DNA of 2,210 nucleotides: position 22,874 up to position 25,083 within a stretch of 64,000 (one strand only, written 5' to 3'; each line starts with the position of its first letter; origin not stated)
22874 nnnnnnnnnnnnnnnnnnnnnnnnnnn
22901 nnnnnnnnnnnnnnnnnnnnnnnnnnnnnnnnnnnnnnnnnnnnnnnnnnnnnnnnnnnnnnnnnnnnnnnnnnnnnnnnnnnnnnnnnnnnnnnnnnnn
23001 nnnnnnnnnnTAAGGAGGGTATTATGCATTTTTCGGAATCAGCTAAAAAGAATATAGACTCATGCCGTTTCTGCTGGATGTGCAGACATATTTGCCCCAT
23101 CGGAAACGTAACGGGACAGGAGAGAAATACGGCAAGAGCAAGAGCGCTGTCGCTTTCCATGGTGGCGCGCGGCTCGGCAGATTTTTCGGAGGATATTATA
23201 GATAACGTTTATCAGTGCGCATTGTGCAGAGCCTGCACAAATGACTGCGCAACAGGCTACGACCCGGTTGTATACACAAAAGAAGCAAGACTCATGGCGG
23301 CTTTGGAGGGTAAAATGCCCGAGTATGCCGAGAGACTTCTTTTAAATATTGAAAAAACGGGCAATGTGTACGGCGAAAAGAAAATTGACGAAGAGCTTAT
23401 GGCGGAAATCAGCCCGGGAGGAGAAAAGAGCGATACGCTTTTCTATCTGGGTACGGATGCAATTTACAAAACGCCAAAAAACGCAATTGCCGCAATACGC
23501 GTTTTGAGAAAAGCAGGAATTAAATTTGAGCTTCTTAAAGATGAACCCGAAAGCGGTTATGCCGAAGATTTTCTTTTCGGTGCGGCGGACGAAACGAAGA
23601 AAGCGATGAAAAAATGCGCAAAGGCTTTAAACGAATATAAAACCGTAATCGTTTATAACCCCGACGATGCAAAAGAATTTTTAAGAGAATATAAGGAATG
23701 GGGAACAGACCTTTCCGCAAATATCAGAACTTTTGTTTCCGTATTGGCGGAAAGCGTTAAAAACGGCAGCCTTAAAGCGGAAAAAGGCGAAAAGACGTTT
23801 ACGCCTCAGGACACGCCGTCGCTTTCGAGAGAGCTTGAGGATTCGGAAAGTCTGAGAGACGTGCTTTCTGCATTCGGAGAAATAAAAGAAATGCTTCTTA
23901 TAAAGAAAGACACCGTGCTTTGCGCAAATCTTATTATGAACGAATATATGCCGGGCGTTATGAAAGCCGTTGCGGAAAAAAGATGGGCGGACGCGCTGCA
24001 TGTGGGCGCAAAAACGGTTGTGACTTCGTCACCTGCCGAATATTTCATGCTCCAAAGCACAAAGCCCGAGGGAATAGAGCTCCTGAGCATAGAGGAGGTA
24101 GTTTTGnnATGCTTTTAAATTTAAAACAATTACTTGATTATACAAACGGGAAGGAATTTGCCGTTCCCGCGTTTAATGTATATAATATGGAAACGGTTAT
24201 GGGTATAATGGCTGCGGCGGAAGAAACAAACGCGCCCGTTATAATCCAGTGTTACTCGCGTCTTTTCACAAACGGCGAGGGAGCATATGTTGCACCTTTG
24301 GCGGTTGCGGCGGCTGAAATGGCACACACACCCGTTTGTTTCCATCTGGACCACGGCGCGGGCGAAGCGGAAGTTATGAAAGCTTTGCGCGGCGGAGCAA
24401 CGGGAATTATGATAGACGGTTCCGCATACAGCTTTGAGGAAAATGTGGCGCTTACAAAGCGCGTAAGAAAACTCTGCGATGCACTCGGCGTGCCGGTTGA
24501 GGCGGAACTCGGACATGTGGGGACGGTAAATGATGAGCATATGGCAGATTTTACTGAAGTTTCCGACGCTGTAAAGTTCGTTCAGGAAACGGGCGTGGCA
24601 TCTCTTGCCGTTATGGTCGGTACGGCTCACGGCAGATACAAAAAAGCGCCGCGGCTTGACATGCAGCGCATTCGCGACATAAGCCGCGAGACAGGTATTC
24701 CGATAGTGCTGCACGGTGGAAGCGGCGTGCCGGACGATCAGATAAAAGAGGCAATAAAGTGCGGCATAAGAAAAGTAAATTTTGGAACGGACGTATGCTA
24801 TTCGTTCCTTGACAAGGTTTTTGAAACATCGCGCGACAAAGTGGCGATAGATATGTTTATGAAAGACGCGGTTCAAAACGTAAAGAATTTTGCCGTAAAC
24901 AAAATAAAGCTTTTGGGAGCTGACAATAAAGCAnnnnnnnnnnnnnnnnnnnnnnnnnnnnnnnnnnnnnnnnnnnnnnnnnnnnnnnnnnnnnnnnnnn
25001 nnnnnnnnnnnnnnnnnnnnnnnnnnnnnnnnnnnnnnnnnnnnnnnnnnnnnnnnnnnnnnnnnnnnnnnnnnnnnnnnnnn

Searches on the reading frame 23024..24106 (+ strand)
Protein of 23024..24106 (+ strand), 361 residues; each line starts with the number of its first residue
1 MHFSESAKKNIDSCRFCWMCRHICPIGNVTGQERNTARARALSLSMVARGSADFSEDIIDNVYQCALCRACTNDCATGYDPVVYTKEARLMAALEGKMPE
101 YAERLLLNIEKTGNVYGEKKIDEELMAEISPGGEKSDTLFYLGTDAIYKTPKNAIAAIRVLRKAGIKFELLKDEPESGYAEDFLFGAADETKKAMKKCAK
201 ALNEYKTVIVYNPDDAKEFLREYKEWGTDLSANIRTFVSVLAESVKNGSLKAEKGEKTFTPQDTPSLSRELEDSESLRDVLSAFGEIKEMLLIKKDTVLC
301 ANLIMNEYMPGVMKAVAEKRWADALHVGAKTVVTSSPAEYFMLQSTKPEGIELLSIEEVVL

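Call 3: search_protein_families(library=pfam, proteins=[window:23024-24106:+], max_evalue=0.01)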
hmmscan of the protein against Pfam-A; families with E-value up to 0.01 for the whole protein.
window:23024-24106:+ (361 aa): 4 families
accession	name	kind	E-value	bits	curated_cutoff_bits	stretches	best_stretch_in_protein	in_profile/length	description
PF13183.11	Fer4_8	-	1.1e-07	32.7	27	1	11-78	2-67/68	4Fe-4S dicluster domain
PF13534.11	Fer4_17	-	0.00015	22.6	22.2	1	13-78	1-59/61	4Fe-4S dicluster domain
PF13187.11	Fer4_9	-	0.00023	21.6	27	1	14-78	2-50/52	4Fe-4S dicluster domain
PF12838.12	Fer4_7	-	0.0018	19.1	27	1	14-78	2-51/52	4Fe-4S dicluster domain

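Call 4: search_protein_families(library=ncbifam, proteins=[window:23024-24106:+], max_evalue=0.01)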
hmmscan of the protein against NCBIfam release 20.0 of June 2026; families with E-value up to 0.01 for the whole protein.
window:23024-24106:+ (361 aa): 7 families
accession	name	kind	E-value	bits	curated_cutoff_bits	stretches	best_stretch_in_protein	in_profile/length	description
NF008369.0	PRK11168.1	equivalog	3.5e-10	39.3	278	1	6-210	52-243/401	anaerobic glycerol-3-phosphate dehydrogenase subunit C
NF004898.0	PRK06259.1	equivalog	6.7e-10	38.2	385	1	8-343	130-463/488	fumarate reductase (CoM/CoB) subunit TfrB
NF008434.0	PRK11274.1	equivalog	6.7e-07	28.6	333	1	5-79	16-89/409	glycolate oxidase subunit GlcF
NF045670.1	quin_L_LdhH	equivalog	4.7e-06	25.2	800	1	134-339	465-681/706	L-lactate dehydrogenase (quinone) large subunit LdhH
NF045663.1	diclust_near_Sec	equivalog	1.7e-05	23.2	530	0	63-152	353-436/759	pyridine nucleotide-disulfide oxidoreductase/dicluster-binding protein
TIGR03290.1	CoB_CoM_SS_C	equivalog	6.9e-05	22.9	160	1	12-114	2-97/144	CoB--CoM heterodisulfide reductase subunit C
NF009226.0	PRK12576.1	equivalog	8.3e-05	22.1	344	1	13-123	155-269/317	succinate dehydrogenase/fumarate reductase iron-sulfur subunit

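Call 32: search_solved_structures(query=window:23024-24106:+, max_evalue=0.01, show_alignments=2)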
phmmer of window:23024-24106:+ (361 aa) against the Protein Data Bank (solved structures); distinct sequences matched with E-value up to 0.01: 2.
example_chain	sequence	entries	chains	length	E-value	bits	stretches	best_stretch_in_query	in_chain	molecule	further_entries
5odc_C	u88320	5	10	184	0.0025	20.2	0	10-129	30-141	Heterodisulfide reductase, subunit C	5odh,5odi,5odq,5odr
8rja_F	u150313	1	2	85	0.0077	18.6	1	9-81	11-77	NAD(P)H-quinone oxidoreductase subunit I, chloroplastic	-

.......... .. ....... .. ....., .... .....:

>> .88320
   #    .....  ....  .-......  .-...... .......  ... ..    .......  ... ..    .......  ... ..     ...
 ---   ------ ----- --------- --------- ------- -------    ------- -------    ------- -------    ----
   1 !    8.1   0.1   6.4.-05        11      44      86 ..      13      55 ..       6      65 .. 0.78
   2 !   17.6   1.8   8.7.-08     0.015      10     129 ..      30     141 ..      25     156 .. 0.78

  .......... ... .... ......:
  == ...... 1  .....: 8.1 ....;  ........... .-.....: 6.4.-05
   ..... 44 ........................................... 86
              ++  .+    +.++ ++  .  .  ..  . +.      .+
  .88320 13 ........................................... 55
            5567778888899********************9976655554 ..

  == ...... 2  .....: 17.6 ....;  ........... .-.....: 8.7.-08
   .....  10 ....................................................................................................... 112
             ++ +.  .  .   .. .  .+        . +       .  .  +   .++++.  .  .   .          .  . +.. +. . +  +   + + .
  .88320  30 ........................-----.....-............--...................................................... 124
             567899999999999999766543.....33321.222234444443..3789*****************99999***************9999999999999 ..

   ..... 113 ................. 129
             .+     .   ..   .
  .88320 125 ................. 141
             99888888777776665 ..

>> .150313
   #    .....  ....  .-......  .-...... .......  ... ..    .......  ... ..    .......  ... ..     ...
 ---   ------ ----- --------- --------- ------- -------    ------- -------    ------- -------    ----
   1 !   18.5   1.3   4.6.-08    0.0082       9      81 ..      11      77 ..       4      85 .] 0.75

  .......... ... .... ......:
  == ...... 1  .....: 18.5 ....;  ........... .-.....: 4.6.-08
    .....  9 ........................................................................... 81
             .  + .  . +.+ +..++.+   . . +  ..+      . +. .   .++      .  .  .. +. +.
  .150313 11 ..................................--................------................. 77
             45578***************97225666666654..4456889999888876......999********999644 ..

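Call 68: find_homologous_proteins(query=window:23024-24106:+, max_evalue=1e-10)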
Query window:23024-24106:+ (361 aa): 2107 proteins with E <= 1e-10 among 5917 candidates; the best 120 are listed.
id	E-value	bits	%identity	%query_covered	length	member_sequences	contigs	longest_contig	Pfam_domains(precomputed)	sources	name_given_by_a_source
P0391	5.7e-232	787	98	100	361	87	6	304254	PF13183.12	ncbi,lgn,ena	-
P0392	2.0e-138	479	59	100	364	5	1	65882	PF13183.12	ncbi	-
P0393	1.3e-137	477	59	100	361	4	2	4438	PF13183.12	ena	-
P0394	1.9e-136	473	58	100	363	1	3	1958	PF13534.12,PF13183.12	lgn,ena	-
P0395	3.3e-136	472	57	100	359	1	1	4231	PF13183.12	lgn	-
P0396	1.0e-135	470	57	100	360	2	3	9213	PF13183.12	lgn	-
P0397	1.3e-134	467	58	100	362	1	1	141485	PF13183.12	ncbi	-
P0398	4.2e-134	465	58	100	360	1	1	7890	PF13183.12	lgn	-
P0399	4.3e-134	465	58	100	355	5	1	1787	PF13183.12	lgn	-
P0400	1.2e-133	463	58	100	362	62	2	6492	PF13534.12,PF13183.12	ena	-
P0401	1.6e-133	463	61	100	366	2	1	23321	PF13534.12,PF13183.12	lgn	-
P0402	2.7e-133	462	57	100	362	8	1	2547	PF13183.12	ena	-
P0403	3.3e-133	462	58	100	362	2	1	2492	PF13183.12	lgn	-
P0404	4.4e-133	462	58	100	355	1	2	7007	PF13183.12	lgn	-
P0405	4.7e-133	462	56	100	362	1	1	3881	PF13183.12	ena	-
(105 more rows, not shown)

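Call 76: predict_structure(alignment_id=A3)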
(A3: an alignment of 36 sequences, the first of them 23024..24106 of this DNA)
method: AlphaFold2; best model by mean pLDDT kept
length: 361 residues; sequences in the alignment: 36
mean_pLDDT: 87.7   pTM: 0.88
mean pLDDT of the five models: 87.7, 87.0, 82.7, 79.6, 78.2
residues with pLDDT >= 90: 217; 70-90: 101; 50-70: 38; < 50: 5
segments of 3 or more residues with pLDDT < 50: 16-19
pLDDT, mean of each block of 10 residues (from residue 1): 64 53 73 68 76 85 82 63 82 88 93 93 91 79 96 97 94 92 87 94 97 95 89 97 96 93 87 91 96 87 94 94 96 97 97 97 93
secondary structure, 60 per line:
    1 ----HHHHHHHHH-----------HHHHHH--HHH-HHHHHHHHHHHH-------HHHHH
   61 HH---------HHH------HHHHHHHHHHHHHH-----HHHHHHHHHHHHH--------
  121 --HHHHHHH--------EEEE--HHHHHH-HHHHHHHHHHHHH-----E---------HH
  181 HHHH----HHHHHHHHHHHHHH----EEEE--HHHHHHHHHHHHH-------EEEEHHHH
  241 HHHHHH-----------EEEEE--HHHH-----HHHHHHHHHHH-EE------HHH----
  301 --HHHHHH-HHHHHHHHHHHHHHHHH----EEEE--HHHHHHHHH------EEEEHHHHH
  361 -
elements in order: H5-13 H25-30 H37-48 H56-62 H81-94 H100-112 H123-129 E138-141 H144-149 H151-163 H179-184 H189-202 E207-210 H213-225 E233-236 H237-246 E258-262 H265-268 H274-284 H303-308 H310-326 E331-334 H337-345 E352-355 H356-360

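Call 78: fold_search(model_id=the predicted structure, library=pdb)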
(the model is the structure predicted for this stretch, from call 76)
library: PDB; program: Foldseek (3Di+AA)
matches with E <= 10: 551; with E <= 0.001: 9
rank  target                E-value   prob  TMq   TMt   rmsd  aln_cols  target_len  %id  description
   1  9ojn                  1.9e-11  1.00  0.77  0.40   5.0       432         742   18  Structure of Mycobacterium smegmatis EtfD (released 2025-05-21)
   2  9a6l_A                2.3e-06  1.00  0.50  0.73   4.1       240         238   12  Integrative model of LUTA-LUTB by crosslinking MS and deep learning (released 2024-09-18)
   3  8rvu_B                2.9e-05  1.00  0.49  0.61   4.9       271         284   15  CryoEM structure of the Elp-Hdr complex of Methanothermobacter marburgensis state 2 (composite structure) (released 2025-05-14)
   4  8rwn_B                3.0e-05  1.00  0.49  0.60   5.0       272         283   15  CryoEM structure of the Hdr(ABC)2 subunits of the Elp-Hdr complex of Methanothermobacter marburgensis (released 2025-05-14)
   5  8rvy_B                7.3e-05  1.00  0.48  0.59   4.9       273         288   16  CryoEM structure of the Elp-Hdr complex of Methanothermobacter marburgensis state 1 (composite structure) (released 2025-05-14)
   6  5odc_B                9.7e-05  1.00  0.49  0.59   4.6       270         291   11  Heterodisulfide reductase / [NiFe]-hydrogenase complex from Methanothermococcus thermolithotrophicus at 2.3 A resoluti (released 2017-08-30)
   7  8rvy_b                1.9e-04  1.00  0.48  0.59   5.0       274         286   14  CryoEM structure of the Elp-Hdr complex of Methanothermobacter marburgensis state 1 (composite structure) (released 2025-05-14)
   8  1jfl_A                7.1e-04  1.00  0.29  0.40   7.8       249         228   14  CRYSTAL STRUCTURE DETERMINATION OF ASPARTATE RACEMASE FROM AN ARCHAEA (released 2002-06-05)
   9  7bkb_B                7.8e-04  1.00  0.46  0.55   5.7       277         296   14  Formate dehydrogenase - heterodisulfide reductase - formylmethanofuran dehydrogenase complex from Methanospirillum hun (released 2021-09-29)
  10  2dx7_A                2.5e-03  1.00  0.29  0.39   8.0       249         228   13  Crystal structure of Pyrococcus horikoshii OT3 aspartate racemase complex with citric acid (released 2007-08-28)
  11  2dwu_A                2.6e-03  1.00  0.32  0.40   7.6       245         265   13  Crystal Structure of Glutamate Racemase Isoform RacE1 from Bacillus anthracis (released 2007-06-19)
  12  2vvt_A                2.8e-03  1.00  0.32  0.38   8.5       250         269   13  Glutamate Racemase (MurI) from E. faecalis in complex with a 9-Benzyl Purine inhibitor (released 2008-06-24)
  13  2dwu_B                3.6e-03  1.00  0.32  0.40   7.5       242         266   14  Crystal Structure of Glutamate Racemase Isoform RacE1 from Bacillus anthracis (released 2007-06-19)
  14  2zsk_A                3.8e-03  1.00  0.26  0.36   8.8       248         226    9  Crystal structure of PH1733, an aspartate racemase homologue, from Pyrococcus horikoshii OT3 (released 2008-10-21)
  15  3s7z_B                3.9e-03  1.00  0.32  0.43   7.5       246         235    9  Crystal Structure of Putative Aspartate Racemase from Salmonella Typhimurium Complexed with Succinate (released 2011-10-05)
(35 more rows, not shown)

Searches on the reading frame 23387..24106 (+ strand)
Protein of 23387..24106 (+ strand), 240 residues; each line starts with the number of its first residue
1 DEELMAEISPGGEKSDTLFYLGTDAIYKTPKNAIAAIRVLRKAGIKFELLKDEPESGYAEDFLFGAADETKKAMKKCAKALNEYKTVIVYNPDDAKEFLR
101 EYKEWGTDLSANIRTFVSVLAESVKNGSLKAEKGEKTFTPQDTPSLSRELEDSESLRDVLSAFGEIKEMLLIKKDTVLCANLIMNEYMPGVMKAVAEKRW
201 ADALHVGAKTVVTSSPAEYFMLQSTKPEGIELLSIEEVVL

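Call 50: search_protein_families(library=pfam, proteins=[window:23387-24106:+], max_evalue=10)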
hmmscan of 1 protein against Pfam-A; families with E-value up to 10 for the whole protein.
seq(240 aa): 4 families
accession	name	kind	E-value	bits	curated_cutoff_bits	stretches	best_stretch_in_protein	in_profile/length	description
PF03625.19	DUF302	-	0.011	16.1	23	1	71-109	4-43/63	Domain of unknown function DUF302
PF13414.12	TPR_11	-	0.1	12.7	26.8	1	78-95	11-28/42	TPR repeat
PF21725.3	T7SS_signal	-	0.14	12.5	27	1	71-136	128-193/241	Putative T7SS secretion signal domain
PF00076.28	RRM_1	-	0.31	11.4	20.7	1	153-174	12-33/70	RNA recognition motif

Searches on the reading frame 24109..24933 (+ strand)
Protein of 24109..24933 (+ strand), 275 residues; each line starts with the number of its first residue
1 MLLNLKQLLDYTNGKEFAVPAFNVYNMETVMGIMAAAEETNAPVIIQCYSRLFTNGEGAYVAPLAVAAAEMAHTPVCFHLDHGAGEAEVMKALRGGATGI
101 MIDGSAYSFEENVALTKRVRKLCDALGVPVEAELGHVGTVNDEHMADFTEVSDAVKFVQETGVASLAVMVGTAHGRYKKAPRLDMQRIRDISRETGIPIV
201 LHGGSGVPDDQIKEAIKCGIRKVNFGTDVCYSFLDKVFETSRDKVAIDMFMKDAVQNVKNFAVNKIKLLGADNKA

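Call 3: search_protein_families(library=pfam, proteins=[window:24109-24933:+], max_evalue=0.01)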
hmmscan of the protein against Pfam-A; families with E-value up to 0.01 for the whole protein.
window:24109-24933:+ (275 aa): 2 families
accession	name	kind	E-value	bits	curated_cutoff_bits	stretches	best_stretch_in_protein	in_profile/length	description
PF01116.26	F_bP_aldolase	-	4.8e-86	289.2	25.5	1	4-274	2-277/277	Fructose-bisphosphate aldolase class-II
PF02581.23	TMP-TENI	-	0.00066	19.5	27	0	179-223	132-174/180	Thiamine monophosphate synthase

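Call 4: search_protein_families(library=ncbifam, proteins=[window:24109-24933:+], max_evalue=0.01)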
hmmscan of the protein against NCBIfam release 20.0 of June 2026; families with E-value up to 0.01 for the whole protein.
window:24109-24933:+ (275 aa): 23 families
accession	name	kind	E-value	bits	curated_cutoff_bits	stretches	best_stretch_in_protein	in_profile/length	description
NF009497.0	PRK12857.1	equivalog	3.4e-76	256.2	423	1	1-275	2-284/284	class II fructose-1,6-bisphosphate aldolase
TIGR01859.1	fruc_bis_ald_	equivalog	3e-73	247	343.05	1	3-275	2-282/282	class II fructose-1,6-bisphosphate aldolase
TIGR00167.1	cbbA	subfamily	2.1e-72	243.9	215.6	1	1-275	2-290/290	ketose-bisphosphate aldolase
NF009374.0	PRK12737.1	subfamily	1.8e-70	237.2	383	1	2-274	3-283/284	tagatose-bisphosphate aldolase subunit GatY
NF006042.0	PRK08185.1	subfamily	2.4e-70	237.1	405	1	1-274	1-283/287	hypothetical protein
NF006626.0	PRK09195.1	subfamily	5.8e-70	235.6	384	1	2-274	3-283/284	tagatose-bisphosphate aldolase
NF005288.0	PRK06806.1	equivalog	1.9e-66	224.2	396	1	2-274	3-280/281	class II fructose-bisphosphate aldolase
TIGR01858.1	tag_bisphos_ald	equivalog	4.5e-64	216.3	443.55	1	5-275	4-282/282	tagatose bisphosphate family class II aldolase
NF005943.0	PRK07998.1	equivalog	6.4e-64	216.1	364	1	2-272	3-278/283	class II aldolase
NF005284.0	PRK06801.1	equivalog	4.3e-59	200.2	406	1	2-247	3-254/286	ketose 1,6-bisphosphate aldolase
NF009375.0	PRK12738.1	equivalog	1e-51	175.8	542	1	4-274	5-283/286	tagatose-bisphosphate aldolase subunit KbaY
NF006376.0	PRK08610.1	equivalog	4.7e-48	164.3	527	1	2-275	3-285/286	class II fructose-bisphosphate aldolase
NF004493.0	PRK05835.1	equivalog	3.1e-47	161.3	558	2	2-210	2-218/307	class II fructose-bisphosphate aldolase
NF005823.0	PRK07709.1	equivalog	3.2e-46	158.4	545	1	2-275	3-285/285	class II fructose-bisphosphate aldolase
NF005481.0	PRK07084.1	equivalog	7.6e-44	150.2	511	1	2-219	12-243/324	class II fructose-bisphosphate aldolase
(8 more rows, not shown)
